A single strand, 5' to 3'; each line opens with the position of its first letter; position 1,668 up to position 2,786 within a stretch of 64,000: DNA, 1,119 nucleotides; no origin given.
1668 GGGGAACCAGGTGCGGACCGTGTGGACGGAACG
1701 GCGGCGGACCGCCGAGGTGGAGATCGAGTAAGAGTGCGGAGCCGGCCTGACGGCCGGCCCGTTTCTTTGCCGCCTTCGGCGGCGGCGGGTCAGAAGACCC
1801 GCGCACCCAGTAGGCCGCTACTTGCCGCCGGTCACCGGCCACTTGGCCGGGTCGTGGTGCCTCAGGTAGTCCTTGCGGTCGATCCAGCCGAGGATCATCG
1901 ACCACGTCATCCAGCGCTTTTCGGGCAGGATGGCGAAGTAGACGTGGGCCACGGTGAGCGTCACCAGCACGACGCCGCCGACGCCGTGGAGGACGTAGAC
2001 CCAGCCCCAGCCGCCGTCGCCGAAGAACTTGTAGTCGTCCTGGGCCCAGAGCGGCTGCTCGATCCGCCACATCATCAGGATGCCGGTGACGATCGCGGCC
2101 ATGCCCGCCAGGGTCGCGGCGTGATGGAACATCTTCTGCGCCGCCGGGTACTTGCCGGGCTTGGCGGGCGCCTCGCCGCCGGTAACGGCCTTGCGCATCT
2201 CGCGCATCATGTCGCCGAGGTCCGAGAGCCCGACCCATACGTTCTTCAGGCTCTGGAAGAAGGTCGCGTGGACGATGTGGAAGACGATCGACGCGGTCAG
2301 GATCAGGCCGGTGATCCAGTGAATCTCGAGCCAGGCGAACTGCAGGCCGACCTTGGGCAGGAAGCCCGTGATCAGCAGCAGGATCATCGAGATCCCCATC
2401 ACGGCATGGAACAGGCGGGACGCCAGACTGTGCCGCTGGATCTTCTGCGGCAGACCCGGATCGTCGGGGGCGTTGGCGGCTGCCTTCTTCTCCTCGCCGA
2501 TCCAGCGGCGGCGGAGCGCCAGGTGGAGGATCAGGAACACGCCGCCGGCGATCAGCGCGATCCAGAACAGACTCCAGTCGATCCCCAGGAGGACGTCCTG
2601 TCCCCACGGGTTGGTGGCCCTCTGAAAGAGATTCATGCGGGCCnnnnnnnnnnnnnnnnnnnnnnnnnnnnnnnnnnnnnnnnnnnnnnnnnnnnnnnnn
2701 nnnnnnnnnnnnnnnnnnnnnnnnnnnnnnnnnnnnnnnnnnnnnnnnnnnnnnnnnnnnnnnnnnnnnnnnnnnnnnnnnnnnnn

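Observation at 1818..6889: Four-subunit TAT-exported molybdenum hydroxylase with a dedicated b-type cytochrome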

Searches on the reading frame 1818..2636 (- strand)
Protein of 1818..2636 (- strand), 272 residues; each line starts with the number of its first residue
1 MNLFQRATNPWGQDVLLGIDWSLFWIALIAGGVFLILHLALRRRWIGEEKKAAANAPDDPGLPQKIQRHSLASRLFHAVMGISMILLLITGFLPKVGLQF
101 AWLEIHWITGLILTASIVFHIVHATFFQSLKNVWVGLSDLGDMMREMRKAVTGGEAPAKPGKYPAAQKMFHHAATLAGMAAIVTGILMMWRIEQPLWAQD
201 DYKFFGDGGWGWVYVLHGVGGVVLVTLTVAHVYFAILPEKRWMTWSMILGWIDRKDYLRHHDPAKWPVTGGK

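Call 3: search_protein_families(library=pfam, proteins=[window:1818-2636:-], max_evalue=0.01)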
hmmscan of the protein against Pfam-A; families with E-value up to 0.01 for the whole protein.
window:1818-2636:- (272 aa): 1 family
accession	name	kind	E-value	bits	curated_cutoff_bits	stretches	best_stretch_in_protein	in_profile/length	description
PF01292.26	Ni_hydr_CYTB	-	7.1e-18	65.4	30.1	1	68-247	1-176/179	Prokaryotic cytochrome b561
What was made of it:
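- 1818..2636 (-): B subunit, 272 aa. Five-helix membrane cytochrome b. Pfam PF01292 scores 65.4 bits (call 3).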

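Call 4: search_protein_families(library=ncbifam, proteins=[window:1818-2636:-], max_evalue=0.01)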
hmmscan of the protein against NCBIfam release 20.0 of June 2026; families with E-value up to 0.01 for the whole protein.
window:1818-2636:- (272 aa): 2 families
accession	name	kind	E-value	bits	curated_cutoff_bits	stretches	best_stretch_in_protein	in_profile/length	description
TIGR01583.1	formate-DH-gamm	equivalog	1.5e-11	44.7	115.85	1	65-262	1-195/204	formate dehydrogenase subunit gamma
TIGR02125.1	CytB-hydogenase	equivalog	4.1e-06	26.4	121.5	1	163-259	3-95/212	Ni/Fe-hydrogenase, b-type cytochrome subunit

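Call 8: find_homologous_proteins(query=window:1818-2636:-, max_evalue=0.00001)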
Query window:1818-2636:- (272 aa): 647 proteins with E <= 0.00001 among 2970 candidates; the best 120 are listed.
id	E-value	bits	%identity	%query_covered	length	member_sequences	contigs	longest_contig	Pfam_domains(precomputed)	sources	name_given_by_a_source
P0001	8.4e-177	605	96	100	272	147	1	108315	PF01292.27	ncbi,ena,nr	ncbi:MAG: cytochrome b/b6 domain-containing protein [Acidobacteria bacterium]|nr:cytochrome b/b6 dom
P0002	3.0e-103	363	55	100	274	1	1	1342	PF01292.27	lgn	-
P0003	8.6e-103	362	58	100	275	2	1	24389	PF01292.27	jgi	jgi:cytochrome b subunit of formate dehydrogenase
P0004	4.6e-102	360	55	100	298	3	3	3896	PF01292.27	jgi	jgi:formate dehydrogenase subunit gamma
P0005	6.0e-102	359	56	99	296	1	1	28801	PF01292.27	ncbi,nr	ncbi:MAG TPA: cytochrome b/b6 domain-containing protein [Thermoanaerobaculia bacterium]|nr:cytochrom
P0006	8.3e-102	359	60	98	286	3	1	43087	PF01292.27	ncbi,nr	ncbi:MAG TPA: cytochrome b/b6 domain-containing protein [Thermoanaerobaculia bacterium]|nr:cytochrom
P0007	8.7e-102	359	55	100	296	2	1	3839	PF01292.27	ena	-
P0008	2.4e-101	357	59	98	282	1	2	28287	PF01292.27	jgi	jgi:cytochrome b subunit of formate dehydrogenase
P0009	2.5e-101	357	55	100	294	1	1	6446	PF01292.27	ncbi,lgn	-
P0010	3.2e-101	357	55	100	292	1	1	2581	PF01292.27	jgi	jgi:cytochrome b subunit of formate dehydrogenase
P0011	3.8e-101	357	56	100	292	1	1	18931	PF01292.27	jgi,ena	-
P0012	4.4e-101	356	59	98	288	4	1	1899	PF01292.27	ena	-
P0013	9.1e-101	355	55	99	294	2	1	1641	PF01292.27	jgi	jgi:formate dehydrogenase subunit gamma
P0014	1.2e-100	355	56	98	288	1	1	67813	PF01292.27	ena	-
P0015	1.9e-100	354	58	99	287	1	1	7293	PF01292.27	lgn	-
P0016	2.2e-100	354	57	98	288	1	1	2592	PF01292.27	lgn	-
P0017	6.8e-99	349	58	100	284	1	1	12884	PF01292.27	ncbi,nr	ncbi:MAG: cytochrome b/b6 domain-containing protein [Acidobacteriota bacterium]|nr:cytochrome b/b6 d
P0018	2.4e-98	347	58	100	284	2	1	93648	PF01292.27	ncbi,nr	ncbi:MAG TPA: cytochrome b/b6 domain-containing protein [Thermoanaerobaculia bacterium]|nr:cytochrom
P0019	7.3e-98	346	59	100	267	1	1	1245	PF01292.27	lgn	-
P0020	1.8e-97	344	54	100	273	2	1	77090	PF01292.27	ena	-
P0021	1.2e-96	342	52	100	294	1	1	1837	PF01292.27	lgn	-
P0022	3.1e-95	337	56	98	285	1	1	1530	PF01292.27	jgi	jgi:cytochrome b subunit of formate dehydrogenase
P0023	1.1e-94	335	55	98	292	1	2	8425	PF01292.27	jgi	jgi:formate dehydrogenase gamma subunit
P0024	1.5e-94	335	54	98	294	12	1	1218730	PF01292.27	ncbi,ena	-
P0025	1.6e-94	335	53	99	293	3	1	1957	PF01292.27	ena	-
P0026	1.8e-92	328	57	99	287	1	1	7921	PF01292.27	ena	-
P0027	7.2e-92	326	54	98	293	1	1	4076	PF01292.27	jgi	jgi:formate dehydrogenase gamma subunit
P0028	7.8e-92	326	52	100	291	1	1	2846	PF01292.27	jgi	jgi:formate dehydrogenase gamma subunit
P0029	8.9e-92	326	52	98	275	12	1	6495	PF01292.27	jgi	jgi:cytochrome b subunit of formate dehydrogenase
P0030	4.4e-91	323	53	99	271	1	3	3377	PF01292.27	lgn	-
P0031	1.9e-90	321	54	98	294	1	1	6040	PF01292.27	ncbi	ncbi:MAG: cytochrome b/b6 domain-containing protein [Acidobacteriota bacterium]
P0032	2.2e-90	321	53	100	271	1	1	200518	PF01292.27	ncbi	-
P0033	3.6e-90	321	53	98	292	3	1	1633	PF01292.27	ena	-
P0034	1.1e-89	319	53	98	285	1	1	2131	PF01292.27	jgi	jgi:cytochrome b subunit of formate dehydrogenase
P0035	1.2e-89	319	50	99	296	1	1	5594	PF01292.27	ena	-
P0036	1.5e-89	318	52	98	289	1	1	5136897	PF01292.27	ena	-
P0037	2.3e-89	318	51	98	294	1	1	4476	PF01292.27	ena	-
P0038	2.8e-89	318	51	98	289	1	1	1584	PF01292.27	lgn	-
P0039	9.7e-89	316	51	99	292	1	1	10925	PF01292.27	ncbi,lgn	ncbi:MAG: cytochrome b/b6 domain-containing protein [Acidobacteriota bacterium]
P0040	1.0e-88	316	51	100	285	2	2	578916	PF01292.27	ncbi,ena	-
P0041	1.7e-88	315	51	99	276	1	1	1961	PF01292.27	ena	-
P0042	1.3e-87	312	51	100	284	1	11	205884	PF01292.27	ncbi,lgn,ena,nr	ncbi:MAG TPA: cytochrome b/b6 domain-containing protein [Acidobacteriota bacterium]|nr:cytochrome b/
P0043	4.0e-87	310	52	99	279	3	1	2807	PF01292.27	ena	-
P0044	4.7e-87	310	52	99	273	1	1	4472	PF01292.27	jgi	jgi:cytochrome b subunit of formate dehydrogenase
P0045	4.7e-87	310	54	98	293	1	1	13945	PF01292.27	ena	-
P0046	5.0e-87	310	50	100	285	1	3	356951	PF01292.27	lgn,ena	-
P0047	5.2e-87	310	51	100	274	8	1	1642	PF01292.27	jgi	jgi:cytochrome b subunit of formate dehydrogenase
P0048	7.3e-87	310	52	99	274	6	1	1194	PF01292.27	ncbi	-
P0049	7.7e-87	310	51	99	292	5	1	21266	PF01292.27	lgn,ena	-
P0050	2.1e-86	308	50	99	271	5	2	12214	PF01292.27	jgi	jgi:formate dehydrogenase gamma subunit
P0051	3.8e-86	307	50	98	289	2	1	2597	PF01292.27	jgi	jgi:cytochrome b subunit of formate dehydrogenase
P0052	8.1e-86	306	51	99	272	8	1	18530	PF01292.27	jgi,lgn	jgi:cytochrome b subunit of formate dehydrogenase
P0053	8.7e-86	306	51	99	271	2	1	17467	PF01292.27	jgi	jgi:cytochrome b subunit of formate dehydrogenase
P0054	9.6e-86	306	50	99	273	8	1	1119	PF01292.27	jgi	jgi:cytochrome b subunit of formate dehydrogenase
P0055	1.6e-85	305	50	99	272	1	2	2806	PF01292.27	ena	-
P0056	1.6e-85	305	47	100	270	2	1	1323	PF01292.27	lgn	-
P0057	1.9e-85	305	50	99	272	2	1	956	PF01292.27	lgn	-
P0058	2.0e-85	305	49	99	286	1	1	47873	PF01292.27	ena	-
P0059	2.4e-85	305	51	99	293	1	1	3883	PF01292.27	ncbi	-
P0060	4.2e-85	304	50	99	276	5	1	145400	PF01292.27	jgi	jgi:cytochrome b subunit of formate dehydrogenase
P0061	1.0e-84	303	50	100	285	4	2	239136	PF01292.27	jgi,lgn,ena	-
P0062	1.1e-84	302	48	98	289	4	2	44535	PF01292.27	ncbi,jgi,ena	-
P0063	1.6e-84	302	52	98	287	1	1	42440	PF01292.27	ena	-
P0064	1.8e-84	302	51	99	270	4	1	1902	PF01292.27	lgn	-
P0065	3.8e-84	301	50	100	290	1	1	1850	PF01292.27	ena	-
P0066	5.6e-84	300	50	99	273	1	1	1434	PF01292.27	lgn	-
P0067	1.5e-83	299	51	99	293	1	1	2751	PF01292.27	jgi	jgi:cytochrome b subunit of formate dehydrogenase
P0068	2.6e-83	298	51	99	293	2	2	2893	PF01292.27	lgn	-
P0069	2.7e-83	298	51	98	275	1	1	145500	PF01292.27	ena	-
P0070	2.9e-83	298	50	99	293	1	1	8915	PF01292.27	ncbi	ncbi:MAG: cytochrome b/b6 domain-containing protein [Longimicrobiales bacterium]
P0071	3.0e-83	298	49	99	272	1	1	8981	PF01292.27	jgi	-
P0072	5.2e-83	297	52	98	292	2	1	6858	PF01292.27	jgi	-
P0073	5.9e-83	297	48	99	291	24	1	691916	PF01292.27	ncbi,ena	-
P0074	8.7e-83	296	51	98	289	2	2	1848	PF01292.27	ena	-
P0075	9.1e-83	296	49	99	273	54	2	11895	PF01292.27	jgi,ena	-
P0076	9.7e-83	296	51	99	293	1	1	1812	PF01292.27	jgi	-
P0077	1.2e-82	296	51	100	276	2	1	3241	PF01292.27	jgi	-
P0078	1.2e-82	296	49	98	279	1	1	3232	PF01292.27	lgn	-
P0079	1.4e-82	296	48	99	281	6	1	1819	PF01292.27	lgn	-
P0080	2.0e-82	295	46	98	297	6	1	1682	PF01292.27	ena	-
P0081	3.7e-82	294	50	98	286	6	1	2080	PF01292.27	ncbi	-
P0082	6.9e-82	293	49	99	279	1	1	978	PF01292.27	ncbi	-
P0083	1.2e-81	292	48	99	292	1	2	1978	PF01292.27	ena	-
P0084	1.5e-81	292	51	100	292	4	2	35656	PF01292.27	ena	-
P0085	1.7e-81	292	50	99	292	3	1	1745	PF01292.27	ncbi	-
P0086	1.9e-81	292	52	99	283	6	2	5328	PF01292.27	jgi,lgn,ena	-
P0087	2.7e-81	291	47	100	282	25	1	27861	PF01292.27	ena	-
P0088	4.5e-81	291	49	98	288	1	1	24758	PF01292.27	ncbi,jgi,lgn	jgi:cytochrome b subunit of formate dehydrogenase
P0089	4.7e-81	291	49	99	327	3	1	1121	PF01292.27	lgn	-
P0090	5.5e-81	290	50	99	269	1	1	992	PF01292.27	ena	-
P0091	7.4e-81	290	49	99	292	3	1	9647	PF01292.27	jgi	jgi:cytochrome b subunit of formate dehydrogenase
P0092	7.4e-81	290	50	99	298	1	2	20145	PF01292.27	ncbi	-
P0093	7.9e-81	290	52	98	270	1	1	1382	PF01292.27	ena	-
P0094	1.1e-80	289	50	100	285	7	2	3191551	PF01292.27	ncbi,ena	-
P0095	1.1e-80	289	48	99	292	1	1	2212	PF01292.27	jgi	jgi:cytochrome b subunit of formate dehydrogenase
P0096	1.4e-80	289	50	98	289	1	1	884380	PF01292.27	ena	-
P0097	1.5e-80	289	48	100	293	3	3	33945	PF01292.27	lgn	-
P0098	1.6e-80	289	49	100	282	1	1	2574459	PF01292.27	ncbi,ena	-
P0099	2.1e-80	288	49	99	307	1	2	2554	PF01292.27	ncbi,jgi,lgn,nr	ncbi:MAG TPA: cytochrome b/b6 domain-containing protein [Longimicrobiales bacterium]|nr:cytochrome b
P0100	3.2e-80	288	51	99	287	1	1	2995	PF01292.27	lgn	-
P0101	4.5e-80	287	50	99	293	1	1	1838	PF01292.27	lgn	-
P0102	4.9e-80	287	50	99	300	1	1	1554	PF01292.27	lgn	-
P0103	8.2e-80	286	48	100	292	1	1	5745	PF01292.27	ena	-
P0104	8.5e-80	286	49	99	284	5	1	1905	PF01292.27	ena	-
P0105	1.1e-79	286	47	100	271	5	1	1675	PF01292.27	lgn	-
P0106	1.2e-79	286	48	98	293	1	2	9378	PF01292.27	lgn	-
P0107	1.2e-79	286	50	99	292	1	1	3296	PF01292.27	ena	-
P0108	1.3e-79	286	47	98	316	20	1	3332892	PF01292.27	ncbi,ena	-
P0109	1.6e-79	286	49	100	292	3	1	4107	PF01292.27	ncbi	-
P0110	1.8e-79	285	48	99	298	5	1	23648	PF01292.27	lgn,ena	-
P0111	2.0e-79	285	47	99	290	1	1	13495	PF01292.27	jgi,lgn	jgi:cytochrome b subunit of formate dehydrogenase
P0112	2.8e-79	285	49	99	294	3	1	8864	PF01292.27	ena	-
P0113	3.5e-79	284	48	98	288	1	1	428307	PF01292.27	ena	-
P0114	4.1e-79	284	49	100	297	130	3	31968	PF01292.27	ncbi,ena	-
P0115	4.3e-79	284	48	100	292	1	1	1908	PF01292.27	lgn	-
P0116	5.4e-79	284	49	99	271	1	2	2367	PF01292.27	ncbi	-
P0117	7.2e-79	283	47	100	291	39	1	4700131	PF01292.27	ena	-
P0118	8.8e-79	283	47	100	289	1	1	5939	PF01292.27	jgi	-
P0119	9.8e-79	283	47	100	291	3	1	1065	PF01292.27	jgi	jgi:cytochrome b subunit of formate dehydrogenase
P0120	1.1e-78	283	48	99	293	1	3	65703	PF01292.27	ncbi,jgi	jgi:cytochrome b subunit of formate dehydrogenase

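Call 10: find_encoding_contigs(protein=P0001, flank=8000, max_places=2)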
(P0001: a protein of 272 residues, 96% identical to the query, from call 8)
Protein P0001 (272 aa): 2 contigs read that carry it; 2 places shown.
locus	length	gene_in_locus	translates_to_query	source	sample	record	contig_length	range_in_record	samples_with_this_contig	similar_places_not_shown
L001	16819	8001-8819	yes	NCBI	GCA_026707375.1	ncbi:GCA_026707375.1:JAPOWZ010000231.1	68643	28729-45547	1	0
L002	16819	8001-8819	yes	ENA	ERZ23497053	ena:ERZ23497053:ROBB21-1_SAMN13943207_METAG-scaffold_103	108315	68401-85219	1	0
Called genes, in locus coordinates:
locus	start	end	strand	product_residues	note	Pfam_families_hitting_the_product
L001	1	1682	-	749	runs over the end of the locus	PF00463:ICL, PF13714:PEP_mutase, PF00463:ICL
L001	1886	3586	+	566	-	PF02776:TPP_enzyme_N, PF00205:TPP_enzyme_M, PF02775:TPP_enzyme_C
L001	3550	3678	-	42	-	-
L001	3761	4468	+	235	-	PF00111:Fer2 (weak), PF01799:Fer2_2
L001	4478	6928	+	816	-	PF01315:Ald_Xan_dh_C, PF02738:MoCoBD_1, PF20256:MoCoBD_2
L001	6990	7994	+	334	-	PF00941:FAD_binding_5, PF03450:CO_deh_flav_C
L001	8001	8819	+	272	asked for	PF01292:Ni_hydr_CYTB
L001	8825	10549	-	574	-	PF13715:CarbopepD_reg_2 (faint), PF17210:SdrD_B (faint), PF13620:CarboxypepD_reg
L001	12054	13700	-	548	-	-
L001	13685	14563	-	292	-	PF00561:Abhydrolase_1, PF12697:Abhydrolase_6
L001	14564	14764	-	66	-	-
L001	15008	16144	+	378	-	PF13356:Arm-DNA-bind_3, PF22022:Phage_int_M, PF00589:Phage_integrase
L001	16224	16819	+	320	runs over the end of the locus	-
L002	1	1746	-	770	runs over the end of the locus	PF00463:ICL, PF13714:PEP_mutase, PF00463:ICL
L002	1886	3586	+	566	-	PF02776:TPP_enzyme_N, PF00205:TPP_enzyme_M, PF02775:TPP_enzyme_C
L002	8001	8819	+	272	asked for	PF01292:Ni_hydr_CYTB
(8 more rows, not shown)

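Call 11: find_encoding_contigs(protein=P0036, flank=8000, max_places=2)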
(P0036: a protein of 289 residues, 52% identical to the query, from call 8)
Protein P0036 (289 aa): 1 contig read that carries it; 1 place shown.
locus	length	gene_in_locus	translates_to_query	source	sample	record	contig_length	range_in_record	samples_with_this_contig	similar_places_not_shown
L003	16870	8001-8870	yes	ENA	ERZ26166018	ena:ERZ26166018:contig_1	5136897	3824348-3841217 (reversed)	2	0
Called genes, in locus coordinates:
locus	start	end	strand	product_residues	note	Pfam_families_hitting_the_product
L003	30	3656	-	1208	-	-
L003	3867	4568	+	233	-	PF00111:Fer2 (weak), PF01799:Fer2_2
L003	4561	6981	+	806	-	PF01315:Ald_Xan_dh_C, PF02738:MoCoBD_1, PF20256:MoCoBD_2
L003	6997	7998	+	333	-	PF00941:FAD_binding_5, PF03450:CO_deh_flav_C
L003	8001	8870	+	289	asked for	PF01292:Ni_hydr_CYTB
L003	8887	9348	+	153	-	-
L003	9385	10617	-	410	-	PF00266:Aminotran_5, PF00155:Aminotran_1_2 (faint), PF01053:Cys_Met_Meta_PP (weak)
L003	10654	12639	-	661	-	PF00144:Beta-lactamase, PF11954:DUF3471 (weak)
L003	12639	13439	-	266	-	PF13669:Glyoxalase_4 (faint), PF00903:Glyoxalase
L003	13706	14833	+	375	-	PF08450:SGL (faint), PF01436:NHL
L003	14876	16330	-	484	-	PF00144:Beta-lactamase, PF11954:DUF3471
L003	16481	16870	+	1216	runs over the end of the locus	PF04185:Phosphoesterase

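Call 12: find_encoding_contigs(protein=P0117, flank=8000, max_places=2)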
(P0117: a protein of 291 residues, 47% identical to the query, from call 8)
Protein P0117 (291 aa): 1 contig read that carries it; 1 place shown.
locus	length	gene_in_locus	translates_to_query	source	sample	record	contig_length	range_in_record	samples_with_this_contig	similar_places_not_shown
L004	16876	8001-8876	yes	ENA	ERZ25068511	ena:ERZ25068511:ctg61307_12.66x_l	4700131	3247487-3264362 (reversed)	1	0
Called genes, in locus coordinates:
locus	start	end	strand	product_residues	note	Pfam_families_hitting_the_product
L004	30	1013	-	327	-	PF17170:DUF5128 (weak)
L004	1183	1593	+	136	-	PF07681:DoxX (weak)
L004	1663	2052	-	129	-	PF01850:PIN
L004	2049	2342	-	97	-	-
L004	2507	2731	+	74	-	-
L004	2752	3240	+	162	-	PF01850:PIN (weak)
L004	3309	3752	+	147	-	-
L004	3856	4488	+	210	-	PF00111:Fer2 (weak), PF01799:Fer2_2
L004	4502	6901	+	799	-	PF01315:Ald_Xan_dh_C, PF02738:MoCoBD_1, PF20256:MoCoBD_2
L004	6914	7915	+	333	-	PF00941:FAD_binding_5, PF03450:CO_deh_flav_C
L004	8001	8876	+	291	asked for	PF01292:Ni_hydr_CYTB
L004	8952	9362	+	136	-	-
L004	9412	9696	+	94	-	-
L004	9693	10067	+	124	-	PF01850:PIN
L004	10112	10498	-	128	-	PF00254:FKBP_C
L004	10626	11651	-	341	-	PF00487:FA_desaturase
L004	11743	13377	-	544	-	PF07364:DUF1485, PF07171:MlrC_C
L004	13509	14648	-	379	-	PF02638:GHL10 (faint)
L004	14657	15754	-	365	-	-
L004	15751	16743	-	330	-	PF06452:CBM9_1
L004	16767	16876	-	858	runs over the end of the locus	PF08269:dCache_2, PF17200:sCache_2, PF08269:dCache_2, PF17200:sCache_2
